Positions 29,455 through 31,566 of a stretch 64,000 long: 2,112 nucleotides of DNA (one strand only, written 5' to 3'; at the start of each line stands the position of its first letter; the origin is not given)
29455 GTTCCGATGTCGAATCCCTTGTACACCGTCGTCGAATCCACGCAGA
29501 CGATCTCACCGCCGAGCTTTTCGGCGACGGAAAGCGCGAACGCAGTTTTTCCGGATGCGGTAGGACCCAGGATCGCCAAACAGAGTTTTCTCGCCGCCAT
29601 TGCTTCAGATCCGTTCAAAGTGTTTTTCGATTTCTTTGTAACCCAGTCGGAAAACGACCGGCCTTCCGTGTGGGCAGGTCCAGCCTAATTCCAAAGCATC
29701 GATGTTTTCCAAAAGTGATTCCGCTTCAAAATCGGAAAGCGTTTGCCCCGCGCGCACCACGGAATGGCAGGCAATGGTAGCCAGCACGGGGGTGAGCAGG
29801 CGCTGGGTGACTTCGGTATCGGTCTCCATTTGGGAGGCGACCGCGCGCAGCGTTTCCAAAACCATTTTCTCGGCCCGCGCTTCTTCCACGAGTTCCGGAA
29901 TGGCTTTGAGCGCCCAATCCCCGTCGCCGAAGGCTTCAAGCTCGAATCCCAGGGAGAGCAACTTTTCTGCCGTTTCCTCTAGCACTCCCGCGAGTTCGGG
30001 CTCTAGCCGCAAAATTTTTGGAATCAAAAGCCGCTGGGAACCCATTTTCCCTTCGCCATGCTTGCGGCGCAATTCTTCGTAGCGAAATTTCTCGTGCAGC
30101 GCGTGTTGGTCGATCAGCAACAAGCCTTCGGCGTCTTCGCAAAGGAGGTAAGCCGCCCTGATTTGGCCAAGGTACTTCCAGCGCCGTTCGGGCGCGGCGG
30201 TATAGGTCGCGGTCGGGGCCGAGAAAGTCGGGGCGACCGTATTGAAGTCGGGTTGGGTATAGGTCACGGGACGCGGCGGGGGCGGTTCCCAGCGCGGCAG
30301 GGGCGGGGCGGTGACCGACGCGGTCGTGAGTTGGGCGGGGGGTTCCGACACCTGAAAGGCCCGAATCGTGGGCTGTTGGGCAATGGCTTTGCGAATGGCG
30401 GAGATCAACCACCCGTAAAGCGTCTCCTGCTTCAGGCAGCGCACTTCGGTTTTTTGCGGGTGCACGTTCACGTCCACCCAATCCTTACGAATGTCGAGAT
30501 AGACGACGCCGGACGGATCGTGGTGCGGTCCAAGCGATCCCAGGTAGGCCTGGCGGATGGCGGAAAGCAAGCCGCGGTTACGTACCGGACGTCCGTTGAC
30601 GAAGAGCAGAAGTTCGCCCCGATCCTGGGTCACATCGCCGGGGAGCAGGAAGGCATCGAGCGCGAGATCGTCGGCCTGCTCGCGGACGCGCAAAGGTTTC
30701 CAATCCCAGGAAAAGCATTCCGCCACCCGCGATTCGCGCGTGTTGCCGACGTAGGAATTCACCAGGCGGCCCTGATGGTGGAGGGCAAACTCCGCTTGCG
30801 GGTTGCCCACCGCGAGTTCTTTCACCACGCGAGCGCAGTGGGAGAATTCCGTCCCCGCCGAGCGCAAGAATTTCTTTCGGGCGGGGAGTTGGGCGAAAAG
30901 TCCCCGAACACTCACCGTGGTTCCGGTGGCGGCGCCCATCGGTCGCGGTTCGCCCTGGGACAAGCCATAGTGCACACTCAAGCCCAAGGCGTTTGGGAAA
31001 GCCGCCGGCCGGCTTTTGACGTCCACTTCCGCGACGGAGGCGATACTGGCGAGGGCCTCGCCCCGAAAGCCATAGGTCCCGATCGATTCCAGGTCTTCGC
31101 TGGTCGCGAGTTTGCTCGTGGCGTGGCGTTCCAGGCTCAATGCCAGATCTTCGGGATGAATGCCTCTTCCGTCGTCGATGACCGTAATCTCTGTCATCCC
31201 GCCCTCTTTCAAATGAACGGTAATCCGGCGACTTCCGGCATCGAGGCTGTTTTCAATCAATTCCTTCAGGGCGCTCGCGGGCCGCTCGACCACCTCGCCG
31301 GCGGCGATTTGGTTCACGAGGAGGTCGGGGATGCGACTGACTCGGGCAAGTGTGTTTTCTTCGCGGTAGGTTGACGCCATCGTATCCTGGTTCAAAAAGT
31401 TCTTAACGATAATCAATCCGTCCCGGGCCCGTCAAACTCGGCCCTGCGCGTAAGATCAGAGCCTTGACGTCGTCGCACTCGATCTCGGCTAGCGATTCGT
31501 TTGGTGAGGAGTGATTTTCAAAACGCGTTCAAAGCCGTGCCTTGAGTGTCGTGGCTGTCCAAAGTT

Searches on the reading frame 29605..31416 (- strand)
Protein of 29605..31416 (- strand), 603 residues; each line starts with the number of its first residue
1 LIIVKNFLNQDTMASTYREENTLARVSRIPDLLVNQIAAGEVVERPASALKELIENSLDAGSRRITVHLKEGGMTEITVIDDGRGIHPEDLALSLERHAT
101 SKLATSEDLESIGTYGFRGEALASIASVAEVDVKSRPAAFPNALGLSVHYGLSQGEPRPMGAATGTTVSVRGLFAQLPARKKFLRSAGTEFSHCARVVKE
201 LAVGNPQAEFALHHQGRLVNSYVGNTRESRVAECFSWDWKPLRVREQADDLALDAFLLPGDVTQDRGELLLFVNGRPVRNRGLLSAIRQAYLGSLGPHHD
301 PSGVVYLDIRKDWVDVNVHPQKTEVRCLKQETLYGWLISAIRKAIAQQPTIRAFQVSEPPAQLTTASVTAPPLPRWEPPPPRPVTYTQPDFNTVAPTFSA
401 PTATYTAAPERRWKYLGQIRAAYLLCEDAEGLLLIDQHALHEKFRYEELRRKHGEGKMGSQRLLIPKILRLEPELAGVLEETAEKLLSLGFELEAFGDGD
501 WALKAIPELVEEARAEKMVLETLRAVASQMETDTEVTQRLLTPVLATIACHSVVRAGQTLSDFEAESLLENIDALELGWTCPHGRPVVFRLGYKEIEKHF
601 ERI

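Call 10: search_protein_families(library=pfam, proteins=[window:29605-31416:-])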
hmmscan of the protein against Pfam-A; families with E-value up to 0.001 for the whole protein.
window:29605-31416:- (603 aa): 4 families
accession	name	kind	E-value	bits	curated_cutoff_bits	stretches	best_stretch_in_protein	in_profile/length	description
PF08676.16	MutL_C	-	1.2e-37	129.2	25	1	416-560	1-142/142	MutL C terminal dimerisation domain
PF01119.25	DNA_mis_repair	-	1.1e-20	73.8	26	1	243-345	15-118/119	DNA mismatch repair protein, C-terminal domain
PF13589.12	HATPase_c_3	-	9.9e-15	55.2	25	1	47-137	4-94/137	Histidine kinase-, DNA gyrase B-, and HSP90-like ATPase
PF02518.31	HATPase_c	-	7e-09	36.5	26.4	1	45-113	5-76/111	Histidine kinase-, DNA gyrase B-, and HSP90-like ATPase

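Call 11: find_related_loci(query=window:29605-31380:-, collection=genome_contigs, flank=4000)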
Query window:29605-31380:- (591 aa) in genome_contigs; peptide patterns used: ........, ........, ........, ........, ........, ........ (x = any residue, [..] = any of these).
68 stretches matched a pattern; 10 encode a relative of the query (tblastn E <= 1e-3); 10 distinct loci.
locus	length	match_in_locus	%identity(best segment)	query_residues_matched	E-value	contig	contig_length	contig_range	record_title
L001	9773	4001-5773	65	1-590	0e+0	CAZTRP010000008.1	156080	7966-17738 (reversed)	MAG TPA_asm: uncultured Pseudobdellovibrionaceae bacterium isolate SRP296810_co1_59 genome assembly, contig: NODE_89_len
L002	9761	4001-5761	64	7-590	0e+0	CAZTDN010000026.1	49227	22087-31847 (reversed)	MAG TPA_asm: uncultured Pseudobdellovibrionaceae bacterium isolate SRP219642_co5_573 genome assembly, contig: NODE_894_l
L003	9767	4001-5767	69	8-590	0e+0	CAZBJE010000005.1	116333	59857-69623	MAG TPA_asm: uncultured Pseudobdellovibrionaceae bacterium isolate SRP296810_co1_366 genome assembly, contig: NODE_140_l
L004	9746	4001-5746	60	13-590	0e+0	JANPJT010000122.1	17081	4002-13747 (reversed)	MAG: Pseudomonadota bacterium isolate VAR_61_metabat_364 VAR_61_k141_4038338, whole genome shotgun sequence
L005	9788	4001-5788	60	1-590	0e+0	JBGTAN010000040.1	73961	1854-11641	MAG: Bdellovibrionota bacterium isolate JTS-AC74 k141_747386, whole genome shotgun sequence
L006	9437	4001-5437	43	10-508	4e-126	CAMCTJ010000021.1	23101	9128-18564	MAG: Bdellovibrio sp. ZAP7 isolate MsE-30jul19-49 genome assembly, contig: MsE-30jul19-C2991, whole genome shotgun seque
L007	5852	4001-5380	43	10-500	8e-124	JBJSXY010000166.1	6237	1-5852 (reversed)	MAG: Pseudomonadota bacterium isolate samp_4435_maxbin_723 samp_4435_1089281, whole genome shotgun sequence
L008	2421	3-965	60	292-590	1e-119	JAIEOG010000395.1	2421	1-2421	MAG: bacterium isolate co.spades.DASTOOL.1kb_089 c_000000324897, whole genome shotgun sequence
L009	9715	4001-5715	39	2-588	2e-133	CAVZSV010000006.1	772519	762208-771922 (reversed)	MAG: uncultured delta proteobacterium isolate MFD09495.bin.1.125 genome assembly, contig: contig_5559, whole genome shot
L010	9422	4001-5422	42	10-511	8e-127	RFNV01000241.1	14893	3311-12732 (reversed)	MAG: Proteobacteria bacterium isolate LLD_334 Lanier.contig38224.14893bp, whole genome shotgun sequence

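Call 26: find_related_loci(query=A1, collection=genome_contigs, flank=5000)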
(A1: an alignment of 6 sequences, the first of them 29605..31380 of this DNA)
Query A1 (591 aa) in genome_contigs; peptide patterns used: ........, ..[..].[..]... (x = any residue, [..] = any of these).
600 stretches matched a pattern (row limit reached: there are more); 597 encode a relative of the query (tblastn E <= 1e-3); the best 80 are kept; 80 distinct loci.
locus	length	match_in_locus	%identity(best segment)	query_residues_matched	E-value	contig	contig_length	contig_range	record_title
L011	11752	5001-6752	36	8-590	4e-106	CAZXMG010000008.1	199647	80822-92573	MAG TPA_asm: uncultured Polyangiaceae bacterium isolate SRP287051_co1_88 genome assembly, contig: NODE_126_length_199647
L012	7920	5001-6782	39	9-585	1e-101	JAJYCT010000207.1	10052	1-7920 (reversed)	MAG: Myxococcales bacterium isolate BP9.bin63 NODE_13945_length_10052_cov_1.454005, whole genome shotgun sequence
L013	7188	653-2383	39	14-590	1e-101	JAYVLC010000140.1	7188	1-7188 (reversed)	MAG: Sphingosinicellaceae bacterium isolate GL54_UP_concoct_9 GL54_UP_concoct_9_139, whole genome shotgun sequence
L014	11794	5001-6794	34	9-590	4e-101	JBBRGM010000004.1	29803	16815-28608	MAG: Burkholderiales bacterium isolate Co_metawrap_2624 Cmw_2624_k141_14024222_length_29803_cov_10.0000, whole genome sh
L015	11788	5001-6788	36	13-590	4e-100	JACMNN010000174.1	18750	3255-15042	MAG: Burkholderiales bacterium isolate LF-bin-172 FL-bin-172-contig-k141_1538754, whole genome shotgun sequence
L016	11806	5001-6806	36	8-590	1e-99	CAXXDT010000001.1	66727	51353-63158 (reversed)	MAG: uncultured Syntrophobacter sp. isolate 77c4d0fe-ff47-49b2-b771-50e4a4e8458d genome assembly, contig: contig_1, whol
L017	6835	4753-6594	37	8-591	3e-99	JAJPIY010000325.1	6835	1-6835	MAG: Planctomycetota bacterium isolate Centralia_MAG_388 k107_985500, whole genome shotgun sequence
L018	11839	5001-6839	36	11-590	3e-98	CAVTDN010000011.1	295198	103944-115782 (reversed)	MAG: uncultured delta proteobacterium isolate MFD00905.bin.2.105 genome assembly, contig: contig_26733, whole genome sho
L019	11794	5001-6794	38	17-588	7e-98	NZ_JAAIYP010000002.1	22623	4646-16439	Magnetospirillum aberrantis SpK contig00002_length=22623, whole genome shotgun sequence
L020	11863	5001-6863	35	14-590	5e-97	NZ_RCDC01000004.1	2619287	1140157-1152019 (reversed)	Stenotrophomonas rhizophila strain USBA GBX 843 Ga0105846_101, whole genome shotgun sequence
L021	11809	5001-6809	37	8-590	8e-97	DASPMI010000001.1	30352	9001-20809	MAG TPA_asm: Anaeromyxobacter sp. isolate SMAG_U12088 k141_432696, whole genome shotgun sequence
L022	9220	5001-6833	35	9-590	7e-97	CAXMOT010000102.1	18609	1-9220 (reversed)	MAG: uncultured Gemmatimonadales bacterium isolate 07C-BC-St05_bin.15.orig genome assembly, contig: k141_3037291, whole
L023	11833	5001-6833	34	13-590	6e-97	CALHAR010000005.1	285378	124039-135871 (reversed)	MAG: uncultured Alphaproteobacteria bacterium isolate H2_Bin_METABAT__102_1_1 genome assembly, contig: c_000000133088, w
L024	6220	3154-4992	35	12-590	4e-97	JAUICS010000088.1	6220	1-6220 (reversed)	MAG: Alphaproteobacteria bacterium isolate 7_bin.41 NODE_10593_length_6220_cov_0.800098, whole genome shotgun sequence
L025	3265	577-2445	36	14-590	1e-98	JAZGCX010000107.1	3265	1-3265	MAG: Phycisphaeraceae bacterium isolate SCS3bin.28 SCS3bin.28_107, whole genome shotgun sequence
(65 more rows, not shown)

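Call 27: find_related_loci(query=A1, collection=metagenome_contigs, flank=5000)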
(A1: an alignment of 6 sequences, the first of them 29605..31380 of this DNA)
Query A1 (591 aa) in metagenome_contigs; peptide patterns used: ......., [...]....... (x = any residue, [..] = any of these).
600 stretches matched a pattern (row limit reached: there are more); 588 encode a relative of the query (tblastn E <= 1e-3); the best 80 are kept; 80 distinct loci.
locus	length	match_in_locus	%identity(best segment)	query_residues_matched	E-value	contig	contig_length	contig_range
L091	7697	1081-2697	41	13-591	5e-141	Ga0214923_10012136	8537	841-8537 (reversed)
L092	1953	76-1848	37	13-590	1e-114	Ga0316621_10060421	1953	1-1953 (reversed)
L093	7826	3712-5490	38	9-590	3e-106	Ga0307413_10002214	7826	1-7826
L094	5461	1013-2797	35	11-590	2e-104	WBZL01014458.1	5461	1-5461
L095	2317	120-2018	36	7-590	1e-109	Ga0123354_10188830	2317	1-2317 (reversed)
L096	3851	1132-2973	38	3-591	2e-103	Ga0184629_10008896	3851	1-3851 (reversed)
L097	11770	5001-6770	35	17-590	1e-101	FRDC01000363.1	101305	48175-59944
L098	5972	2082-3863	36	11-590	3e-101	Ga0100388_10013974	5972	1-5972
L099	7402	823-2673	36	14-590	3e-101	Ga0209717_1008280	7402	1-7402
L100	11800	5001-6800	35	1-590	2e-101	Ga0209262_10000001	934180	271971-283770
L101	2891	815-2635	36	4-590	3e-103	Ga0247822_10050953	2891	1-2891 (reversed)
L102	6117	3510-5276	36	5-590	8e-100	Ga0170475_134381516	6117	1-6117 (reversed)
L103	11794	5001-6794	35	2-588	2e-99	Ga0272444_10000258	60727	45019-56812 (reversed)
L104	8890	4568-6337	36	9-591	1e-98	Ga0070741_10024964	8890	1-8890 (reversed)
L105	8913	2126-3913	34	11-590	2e-98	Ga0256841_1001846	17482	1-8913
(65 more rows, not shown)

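Call 28: find_homologous_proteins(query=window:29605-31380:-, max_evalue=1e-150)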
Query window:29605-31380:- (591 aa): 43 proteins with E <= 1e-150 among 8000 candidates.
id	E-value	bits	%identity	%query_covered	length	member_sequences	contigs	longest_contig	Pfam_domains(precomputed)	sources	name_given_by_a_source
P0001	0.0e+0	1331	100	100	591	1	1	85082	PF01119.26,PF08676.17,PF02518.32,PF13589.13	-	-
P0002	0.0e+0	1146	86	100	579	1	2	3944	PF01119.26,PF08676.17,PF02518.32,PF13589.13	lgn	-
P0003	3.2e-264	896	69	99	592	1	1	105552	PF01119.26,PF08676.17,PF02518.32,PF13589.13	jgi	jgi:DNA mismatch repair protein MutL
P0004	1.5e-263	894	69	99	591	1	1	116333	PF01119.26,PF08676.17,PF02518.32,PF13589.13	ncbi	-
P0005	4.7e-261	885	67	100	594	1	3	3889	PF01119.26,PF08676.17,PF02518.32,PF13589.13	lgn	-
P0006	7.1e-257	872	65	100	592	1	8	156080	PF01119.26,PF08676.17,PF02518.32,PF13589.13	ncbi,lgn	-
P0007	7.0e-246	835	64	100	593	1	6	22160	PF01119.26,PF08676.17,PF02518.32,PF13589.13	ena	-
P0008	6.2e-244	829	62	100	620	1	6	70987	PF01119.26,PF08676.17,PF02518.32,PF13589.13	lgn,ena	-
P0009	1.1e-242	825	60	100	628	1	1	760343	PF01119.26,PF08676.17,PF02518.32,PF13589.13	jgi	jgi:DNA mismatch repair protein MutL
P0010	4.5e-235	800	63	95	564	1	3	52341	PF01119.26,PF08676.17,PF02518.32,PF13589.13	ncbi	-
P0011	1.2e-233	795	59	100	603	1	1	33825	PF01119.26,PF08676.17,PF02518.32,PF13589.13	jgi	jgi:DNA mismatch repair protein MutL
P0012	9.0e-230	782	60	98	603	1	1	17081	PF01119.26,PF08676.17,PF02518.32,PF13589.13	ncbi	-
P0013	5.7e-224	763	60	100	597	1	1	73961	PF01119.26,PF08676.17,PF02518.32,PF13589.13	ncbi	-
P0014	3.4e-198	678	55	98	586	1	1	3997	PF01119.26,PF08676.17,PF02518.32,PF13589.13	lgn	-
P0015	1.3e-196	673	55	98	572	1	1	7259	PF01119.26,PF08676.17,PF02518.32,PF13589.13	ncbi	-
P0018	6.9e-189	647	52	98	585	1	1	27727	PF01119.26,PF08676.17,PF02518.32,PF13589.13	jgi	-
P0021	4.9e-185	635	53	98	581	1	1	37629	PF01119.26,PF08676.17,PF02518.32,PF13589.13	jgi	-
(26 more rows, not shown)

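Call 29: find_encoding_contigs(protein=P0002, flank=5000, max_places=2)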
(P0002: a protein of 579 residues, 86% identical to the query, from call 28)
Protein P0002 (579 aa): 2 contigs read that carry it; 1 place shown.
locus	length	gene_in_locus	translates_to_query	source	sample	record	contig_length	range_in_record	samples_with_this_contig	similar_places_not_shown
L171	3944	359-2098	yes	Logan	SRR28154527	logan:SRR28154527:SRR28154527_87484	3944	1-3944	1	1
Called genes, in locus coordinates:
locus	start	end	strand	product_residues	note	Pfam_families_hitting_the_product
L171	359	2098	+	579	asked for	PF02518:HATPase_c, PF13589:HATPase_c_3, PF01119:DNA_mis_repair, PF08676:MutL_C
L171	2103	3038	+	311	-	PF01745:IPT (weak), PF01715:IPPT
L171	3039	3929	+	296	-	PF03755:YicC-like_N, PF08340:YicC-like_C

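Call 30: find_encoding_contigs(protein=P0003, flank=5000, max_places=1)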
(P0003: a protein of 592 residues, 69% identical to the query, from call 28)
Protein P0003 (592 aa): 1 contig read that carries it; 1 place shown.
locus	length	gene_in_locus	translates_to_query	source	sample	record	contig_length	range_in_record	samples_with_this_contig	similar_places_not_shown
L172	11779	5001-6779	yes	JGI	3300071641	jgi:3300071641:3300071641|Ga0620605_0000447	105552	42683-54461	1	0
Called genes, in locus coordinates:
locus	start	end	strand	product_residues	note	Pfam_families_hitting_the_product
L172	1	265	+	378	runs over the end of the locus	PF02771:Acyl-CoA_dh_N, PF02770:Acyl-CoA_dh_M, PF00441:Acyl-CoA_dh_1, PF08028:Acyl-CoA_dh_2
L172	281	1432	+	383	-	PF02771:Acyl-CoA_dh_N, PF02770:Acyl-CoA_dh_M, PF00441:Acyl-CoA_dh_1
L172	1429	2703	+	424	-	PF00342:PGI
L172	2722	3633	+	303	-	PF16697:Yop-YscD_cpl, PF00498:FHA, PF00990:GGDEF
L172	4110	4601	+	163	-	-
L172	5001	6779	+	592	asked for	PF02518:HATPase_c (weak), PF13589:HATPase_c_3, PF01119:DNA_mis_repair, PF08676:MutL_C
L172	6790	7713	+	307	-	PF01745:IPT (weak), PF01715:IPPT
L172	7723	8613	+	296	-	PF03755:YicC-like_N, PF08340:YicC-like_C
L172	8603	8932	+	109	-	PF04025:RemA-like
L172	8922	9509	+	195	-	PF00625:Guanylate_kin, PF13671:AAA_33 (weak)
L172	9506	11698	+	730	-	PF13328:HD_4, PF01966:HD, PF04607:RelA_SpoT, PF02824:TGS, PF19296:RelA_AH, PF28438:RelA_RIS, PF01842:ACT, PF13291:ACT_4, +1 more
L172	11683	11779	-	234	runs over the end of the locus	PF08857:ParBc_2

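Call 31: find_encoding_contigs(protein=P0005, flank=5000, max_places=3)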
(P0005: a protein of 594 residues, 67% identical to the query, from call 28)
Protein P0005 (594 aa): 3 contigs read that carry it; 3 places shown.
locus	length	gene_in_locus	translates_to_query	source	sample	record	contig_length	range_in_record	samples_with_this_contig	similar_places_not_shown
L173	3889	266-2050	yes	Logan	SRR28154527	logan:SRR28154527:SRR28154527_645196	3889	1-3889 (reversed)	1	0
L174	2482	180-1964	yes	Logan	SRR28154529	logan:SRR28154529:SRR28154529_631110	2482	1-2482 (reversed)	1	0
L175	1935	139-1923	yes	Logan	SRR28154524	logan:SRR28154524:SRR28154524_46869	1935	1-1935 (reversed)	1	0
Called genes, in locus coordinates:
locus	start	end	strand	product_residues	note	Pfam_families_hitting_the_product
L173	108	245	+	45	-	-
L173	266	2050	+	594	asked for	PF02518:HATPase_c (weak), PF13589:HATPase_c_3, PF01119:DNA_mis_repair, PF08676:MutL_C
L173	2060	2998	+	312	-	PF01745:IPT (faint), PF01715:IPPT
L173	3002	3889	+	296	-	PF03755:YicC-like_N, PF08340:YicC-like_C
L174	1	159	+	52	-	?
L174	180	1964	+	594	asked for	PF02518:HATPase_c (weak), PF13589:HATPase_c_3, PF01119:DNA_mis_repair, PF08676:MutL_C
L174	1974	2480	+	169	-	?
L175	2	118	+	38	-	?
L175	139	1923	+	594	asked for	PF02518:HATPase_c (weak), PF13589:HATPase_c_3, PF01119:DNA_mis_repair, PF08676:MutL_C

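Call 32: find_encoding_contigs(protein=P0007, flank=5000, max_places=2)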
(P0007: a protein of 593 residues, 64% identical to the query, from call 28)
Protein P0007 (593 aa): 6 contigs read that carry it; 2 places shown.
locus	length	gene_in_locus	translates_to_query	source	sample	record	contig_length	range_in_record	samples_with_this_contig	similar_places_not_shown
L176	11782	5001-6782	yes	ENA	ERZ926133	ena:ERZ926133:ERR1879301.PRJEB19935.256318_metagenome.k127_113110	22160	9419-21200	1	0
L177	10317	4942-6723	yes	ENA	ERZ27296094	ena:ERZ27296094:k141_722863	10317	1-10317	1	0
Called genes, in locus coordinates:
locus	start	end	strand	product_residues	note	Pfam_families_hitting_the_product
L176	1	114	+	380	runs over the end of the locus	PF02771:Acyl-CoA_dh_N, PF02770:Acyl-CoA_dh_M, PF00441:Acyl-CoA_dh_1, PF08028:Acyl-CoA_dh_2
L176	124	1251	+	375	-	PF02771:Acyl-CoA_dh_N, PF02770:Acyl-CoA_dh_M, PF00441:Acyl-CoA_dh_1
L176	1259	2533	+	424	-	PF00342:PGI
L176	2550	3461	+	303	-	PF16697:Yop-YscD_cpl, PF00498:FHA, PF00990:GGDEF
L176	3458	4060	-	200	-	-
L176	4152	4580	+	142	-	-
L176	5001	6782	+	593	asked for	PF02518:HATPase_c (weak), PF13589:HATPase_c_3, PF01119:DNA_mis_repair, PF08676:MutL_C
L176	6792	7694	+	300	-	PF01715:IPPT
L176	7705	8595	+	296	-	PF03755:YicC-like_N, PF08340:YicC-like_C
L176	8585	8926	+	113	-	PF04025:RemA-like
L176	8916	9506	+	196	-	PF00625:Guanylate_kin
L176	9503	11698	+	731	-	PF13328:HD_4, PF01966:HD, PF04607:RelA_SpoT, PF02824:TGS, PF19296:RelA_AH, PF28438:RelA_RIS, PF01842:ACT, PF13291:ACT_4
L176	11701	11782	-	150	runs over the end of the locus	PF18066:Phage_ABA_S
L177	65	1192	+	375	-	PF02771:Acyl-CoA_dh_N, PF02770:Acyl-CoA_dh_M, PF00441:Acyl-CoA_dh_1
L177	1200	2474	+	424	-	PF00342:PGI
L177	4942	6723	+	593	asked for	PF02518:HATPase_c (weak), PF13589:HATPase_c_3, PF01119:DNA_mis_repair, PF08676:MutL_C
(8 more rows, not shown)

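Call 33: find_encoding_contigs(protein=P0008, flank=5000, max_places=1)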
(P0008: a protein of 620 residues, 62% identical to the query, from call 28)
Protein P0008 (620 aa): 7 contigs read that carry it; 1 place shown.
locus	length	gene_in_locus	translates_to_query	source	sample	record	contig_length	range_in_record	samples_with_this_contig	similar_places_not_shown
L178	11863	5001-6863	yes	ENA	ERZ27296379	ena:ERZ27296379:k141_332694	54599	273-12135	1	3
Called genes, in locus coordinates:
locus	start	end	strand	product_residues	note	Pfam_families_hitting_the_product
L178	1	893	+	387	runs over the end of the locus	?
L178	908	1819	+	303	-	PF16697:Yop-YscD_cpl, PF00498:FHA, PF00990:GGDEF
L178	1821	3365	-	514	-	-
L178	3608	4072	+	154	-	-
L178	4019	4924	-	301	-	PF00892:EamA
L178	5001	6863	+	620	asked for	PF02518:HATPase_c, PF13589:HATPase_c_3, PF01119:DNA_mis_repair, PF08676:MutL_C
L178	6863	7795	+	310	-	PF01745:IPT (weak), PF01715:IPPT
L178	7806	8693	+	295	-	PF03755:YicC-like_N, PF08340:YicC-like_C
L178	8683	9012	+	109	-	PF04025:RemA-like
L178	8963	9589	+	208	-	PF00625:Guanylate_kin, PF13671:AAA_33 (weak)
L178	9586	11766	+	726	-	PF13328:HD_4, PF01966:HD, PF04607:RelA_SpoT, PF02824:TGS, PF19296:RelA_AH, PF28438:RelA_RIS, PF01842:ACT, PF13291:ACT_4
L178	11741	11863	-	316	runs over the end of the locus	PF02401:LYTB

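Call 34: find_encoding_contigs(protein=P0009, flank=5000, max_places=1)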
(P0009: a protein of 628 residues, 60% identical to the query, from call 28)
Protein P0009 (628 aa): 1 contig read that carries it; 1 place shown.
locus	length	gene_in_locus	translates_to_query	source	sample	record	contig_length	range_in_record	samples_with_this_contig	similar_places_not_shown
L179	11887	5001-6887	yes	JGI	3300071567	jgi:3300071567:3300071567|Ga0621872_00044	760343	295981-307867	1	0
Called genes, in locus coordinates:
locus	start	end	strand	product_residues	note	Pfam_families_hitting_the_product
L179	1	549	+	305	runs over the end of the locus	PF00165:HTH_AraC, PF12833:HTH_18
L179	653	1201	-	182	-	-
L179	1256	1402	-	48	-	-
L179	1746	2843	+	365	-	-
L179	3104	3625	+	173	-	-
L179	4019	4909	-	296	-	PF00892:EamA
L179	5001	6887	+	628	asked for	PF02518:HATPase_c (weak), PF13589:HATPase_c_3, PF01119:DNA_mis_repair, PF08676:MutL_C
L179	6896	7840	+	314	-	PF01745:IPT (faint), PF01715:IPPT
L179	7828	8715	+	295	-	PF03755:YicC-like_N, PF08340:YicC-like_C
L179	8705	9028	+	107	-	PF04025:RemA-like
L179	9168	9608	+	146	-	PF00625:Guanylate_kin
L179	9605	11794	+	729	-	PF13328:HD_4, PF01966:HD, PF04607:RelA_SpoT, PF02824:TGS, PF19296:RelA_AH, PF28438:RelA_RIS, PF01842:ACT, PF13291:ACT_4, +1 more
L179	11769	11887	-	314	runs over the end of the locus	PF02401:LYTB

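Call 35: find_encoding_contigs(protein=P0010, flank=5000, max_places=1)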
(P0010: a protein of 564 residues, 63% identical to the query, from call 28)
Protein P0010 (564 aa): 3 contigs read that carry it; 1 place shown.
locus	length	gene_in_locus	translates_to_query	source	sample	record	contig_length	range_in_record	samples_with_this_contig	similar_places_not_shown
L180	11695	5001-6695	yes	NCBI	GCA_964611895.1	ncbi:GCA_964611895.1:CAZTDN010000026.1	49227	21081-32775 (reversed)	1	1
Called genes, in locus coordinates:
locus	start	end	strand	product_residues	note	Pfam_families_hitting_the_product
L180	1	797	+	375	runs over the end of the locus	PF02771:Acyl-CoA_dh_N, PF02770:Acyl-CoA_dh_M, PF00441:Acyl-CoA_dh_1, PF08028:Acyl-CoA_dh_2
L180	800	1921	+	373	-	PF02771:Acyl-CoA_dh_N, PF02770:Acyl-CoA_dh_M, PF00441:Acyl-CoA_dh_1, PF08028:Acyl-CoA_dh_2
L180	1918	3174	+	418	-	PF00342:PGI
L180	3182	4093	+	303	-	PF16697:Yop-YscD_cpl, PF00498:FHA, PF00990:GGDEF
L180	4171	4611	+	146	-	-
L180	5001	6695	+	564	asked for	PF02518:HATPase_c (weak), PF13589:HATPase_c_3, PF01119:DNA_mis_repair, PF08676:MutL_C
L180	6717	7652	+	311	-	PF01745:IPT (faint), PF01715:IPPT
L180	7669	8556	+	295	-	PF03755:YicC-like_N, PF08340:YicC-like_C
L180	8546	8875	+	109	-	PF04025:RemA-like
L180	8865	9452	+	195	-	PF00625:Guanylate_kin, PF13671:AAA_33 (faint)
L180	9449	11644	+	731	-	PF13328:HD_4, PF01966:HD, PF04607:RelA_SpoT, PF02824:TGS, PF19296:RelA_AH, PF28438:RelA_RIS, PF01842:ACT, PF13291:ACT_4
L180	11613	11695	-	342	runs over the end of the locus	PF02401:LYTB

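Call 36: find_encoding_contigs(protein=P0011, flank=5000, max_places=1)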
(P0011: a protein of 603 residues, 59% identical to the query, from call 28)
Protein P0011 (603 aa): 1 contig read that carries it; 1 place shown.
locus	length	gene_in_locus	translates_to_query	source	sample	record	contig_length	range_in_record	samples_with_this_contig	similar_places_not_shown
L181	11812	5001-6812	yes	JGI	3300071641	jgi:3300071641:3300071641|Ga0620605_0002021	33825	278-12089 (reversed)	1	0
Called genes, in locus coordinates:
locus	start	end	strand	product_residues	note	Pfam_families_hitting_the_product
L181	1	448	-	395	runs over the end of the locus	PF13191:AAA_16, PF20703:nSTAND1 (weak), PF00004:AAA (faint), PF13173:AAA_14 (faint), PF13401:AAA_22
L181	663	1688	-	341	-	PF00226:DnaJ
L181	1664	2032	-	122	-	-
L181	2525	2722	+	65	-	-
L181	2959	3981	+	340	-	-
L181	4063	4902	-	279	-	PF00892:EamA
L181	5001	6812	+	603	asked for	PF02518:HATPase_c, PF13589:HATPase_c_3, PF01119:DNA_mis_repair, PF08676:MutL_C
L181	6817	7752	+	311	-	PF01745:IPT (faint), PF01715:IPPT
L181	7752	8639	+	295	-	PF03755:YicC-like_N, PF08340:YicC-like_C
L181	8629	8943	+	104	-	PF04025:RemA-like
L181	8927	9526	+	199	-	PF00625:Guanylate_kin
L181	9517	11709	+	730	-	PF13328:HD_4, PF01966:HD, PF04607:RelA_SpoT, PF02824:TGS, PF19296:RelA_AH, PF28438:RelA_RIS, PF01842:ACT, PF13291:ACT_4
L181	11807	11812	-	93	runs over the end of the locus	?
